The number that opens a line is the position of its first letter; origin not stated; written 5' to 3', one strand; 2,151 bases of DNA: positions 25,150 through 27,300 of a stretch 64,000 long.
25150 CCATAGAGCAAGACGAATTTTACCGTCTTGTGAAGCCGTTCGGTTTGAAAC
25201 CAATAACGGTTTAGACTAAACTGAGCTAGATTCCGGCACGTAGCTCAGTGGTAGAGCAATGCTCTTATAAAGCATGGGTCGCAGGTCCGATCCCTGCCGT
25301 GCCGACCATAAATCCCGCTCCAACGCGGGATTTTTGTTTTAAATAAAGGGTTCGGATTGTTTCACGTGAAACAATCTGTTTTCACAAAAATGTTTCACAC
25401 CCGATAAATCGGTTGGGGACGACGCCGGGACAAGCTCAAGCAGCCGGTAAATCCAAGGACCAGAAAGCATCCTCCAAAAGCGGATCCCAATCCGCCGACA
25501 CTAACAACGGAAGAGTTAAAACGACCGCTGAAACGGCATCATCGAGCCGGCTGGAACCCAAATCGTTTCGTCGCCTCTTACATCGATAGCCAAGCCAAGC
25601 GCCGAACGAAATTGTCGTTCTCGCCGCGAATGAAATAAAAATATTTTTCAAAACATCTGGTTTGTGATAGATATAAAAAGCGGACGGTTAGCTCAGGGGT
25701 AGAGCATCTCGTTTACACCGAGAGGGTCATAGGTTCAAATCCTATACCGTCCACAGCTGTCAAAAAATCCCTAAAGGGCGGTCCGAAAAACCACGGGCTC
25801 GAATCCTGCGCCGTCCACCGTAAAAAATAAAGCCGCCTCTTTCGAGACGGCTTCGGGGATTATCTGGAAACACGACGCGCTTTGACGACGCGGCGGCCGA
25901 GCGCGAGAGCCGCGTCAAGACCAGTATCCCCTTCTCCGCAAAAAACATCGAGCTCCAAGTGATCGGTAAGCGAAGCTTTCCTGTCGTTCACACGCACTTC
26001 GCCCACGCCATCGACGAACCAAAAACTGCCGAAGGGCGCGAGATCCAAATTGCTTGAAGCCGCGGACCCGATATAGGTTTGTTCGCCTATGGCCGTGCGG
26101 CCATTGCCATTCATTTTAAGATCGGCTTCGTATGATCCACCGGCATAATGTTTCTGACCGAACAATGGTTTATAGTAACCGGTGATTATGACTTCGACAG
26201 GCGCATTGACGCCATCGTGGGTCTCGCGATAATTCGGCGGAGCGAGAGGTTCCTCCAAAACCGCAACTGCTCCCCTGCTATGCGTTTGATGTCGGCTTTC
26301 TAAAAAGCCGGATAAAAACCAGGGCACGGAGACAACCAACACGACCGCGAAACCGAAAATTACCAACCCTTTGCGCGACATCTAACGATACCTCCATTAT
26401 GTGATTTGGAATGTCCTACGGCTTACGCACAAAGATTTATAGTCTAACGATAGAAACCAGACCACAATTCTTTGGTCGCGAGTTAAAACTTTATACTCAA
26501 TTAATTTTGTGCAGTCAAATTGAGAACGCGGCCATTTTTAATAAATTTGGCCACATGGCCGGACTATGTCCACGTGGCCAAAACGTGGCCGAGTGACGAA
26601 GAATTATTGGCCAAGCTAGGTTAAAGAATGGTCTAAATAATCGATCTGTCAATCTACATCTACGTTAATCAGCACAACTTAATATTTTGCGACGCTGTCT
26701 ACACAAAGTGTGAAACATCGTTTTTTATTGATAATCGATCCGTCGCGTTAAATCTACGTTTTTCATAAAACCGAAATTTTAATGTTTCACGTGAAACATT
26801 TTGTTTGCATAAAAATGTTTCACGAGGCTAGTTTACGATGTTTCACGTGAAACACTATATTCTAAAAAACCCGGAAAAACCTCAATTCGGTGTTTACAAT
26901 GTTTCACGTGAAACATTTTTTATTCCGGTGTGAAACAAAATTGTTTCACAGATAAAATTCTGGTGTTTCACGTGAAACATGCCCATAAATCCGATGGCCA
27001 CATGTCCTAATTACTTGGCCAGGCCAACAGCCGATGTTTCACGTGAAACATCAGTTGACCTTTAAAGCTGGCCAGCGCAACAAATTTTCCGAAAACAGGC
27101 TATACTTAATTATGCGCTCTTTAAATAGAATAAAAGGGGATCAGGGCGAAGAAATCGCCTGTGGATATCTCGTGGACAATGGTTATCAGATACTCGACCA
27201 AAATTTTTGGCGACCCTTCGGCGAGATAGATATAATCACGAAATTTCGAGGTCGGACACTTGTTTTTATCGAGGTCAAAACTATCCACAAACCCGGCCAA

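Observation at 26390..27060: Dense tandem array of perfect parS centromere sites in a 650-bp non-coding block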

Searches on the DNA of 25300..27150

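Call 70: search_rna_families(source=window, start=25300, end=27150, threshold=evalue, max_evalue=1)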
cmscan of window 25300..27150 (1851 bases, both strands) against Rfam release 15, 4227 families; matches with E-value up to 1: 12.
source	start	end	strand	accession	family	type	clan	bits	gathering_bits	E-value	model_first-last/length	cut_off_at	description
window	25682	25753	+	RF00005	tRNA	Gene; tRNA;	CL00001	71.6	29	3.3e-15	1-71/71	no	tRNA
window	26689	26865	-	RF02901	AaHKsRNA41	Gene; sRNA;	-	30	97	0.00016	1-187/187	no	Aggregatibacter sRNA 41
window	26785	26977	+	RF04128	MIR8562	Gene; miRNA;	-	29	211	0.0077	1-242/242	no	MIR8562 microRNA precursor family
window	26840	26914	-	RF04299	MIR814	Gene; miRNA;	-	24.4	90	0.13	1-83/83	no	MIR814 microRNA precursor family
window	26781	26981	+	RF04133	MIR2646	Gene; miRNA;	-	22.9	245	0.027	1-256/256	no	MIR2646 microRNA precursor family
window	26778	26857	-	RF04130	MIR7996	Gene; miRNA;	-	22.8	119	0.33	1-190/190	no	MIR7996 microRNA precursor family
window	26812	26943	+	RF04112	MIR5512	Gene; miRNA;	-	21.2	139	0.76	1-132/132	no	MIR5512 microRNA precursor family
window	25826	25915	-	RF02552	RcsR1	Gene; sRNA;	-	21.1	60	0.21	1-96/96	no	RcsR1 sRNA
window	25682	25754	-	RF04354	Plastid-ycf2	Cis-reg;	-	21.1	65.7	0.27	1-75/75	no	Plastid-ycf2 5UTR RNA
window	26899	26980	-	RF04133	MIR2646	Gene; miRNA;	-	20.8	245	0.093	50-208/256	no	MIR2646 microRNA precursor family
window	26837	26917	-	RF04156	MIR2670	Gene; miRNA;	-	19.8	117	0.26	1-200/200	no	MIR2670 microRNA precursor family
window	26756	26874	-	RF04199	MIR6027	Gene; miRNA;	-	18.4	95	0.96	1-159/159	no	MIR6027 microRNA precursor family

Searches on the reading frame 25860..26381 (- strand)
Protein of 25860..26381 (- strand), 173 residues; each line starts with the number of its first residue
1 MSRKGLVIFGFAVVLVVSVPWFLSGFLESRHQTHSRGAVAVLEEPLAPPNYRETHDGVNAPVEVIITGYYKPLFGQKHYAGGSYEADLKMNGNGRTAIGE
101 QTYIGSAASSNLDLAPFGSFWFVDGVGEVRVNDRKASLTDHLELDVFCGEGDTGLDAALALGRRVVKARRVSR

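Call 17: find_encoding_contigs(protein=window:25860-26381:-, flank=10000, max_places=10)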
Protein window:25860-26381:- (173 aa): 2 contigs read that carry it; 1 place shown.
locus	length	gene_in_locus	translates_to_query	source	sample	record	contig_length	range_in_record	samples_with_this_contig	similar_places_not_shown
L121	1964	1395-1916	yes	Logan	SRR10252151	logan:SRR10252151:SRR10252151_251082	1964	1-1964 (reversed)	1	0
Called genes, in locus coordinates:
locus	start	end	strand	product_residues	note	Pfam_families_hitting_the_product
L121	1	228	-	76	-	?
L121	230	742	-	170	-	PF02021:UPF0102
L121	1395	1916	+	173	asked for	-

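Call 60: search_protein_families(library=pfam, proteins=[window:25860-26381:-], max_evalue=0.001)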
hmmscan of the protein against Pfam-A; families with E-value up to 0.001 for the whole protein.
window:25860-26381:- (173 aa): 0 families
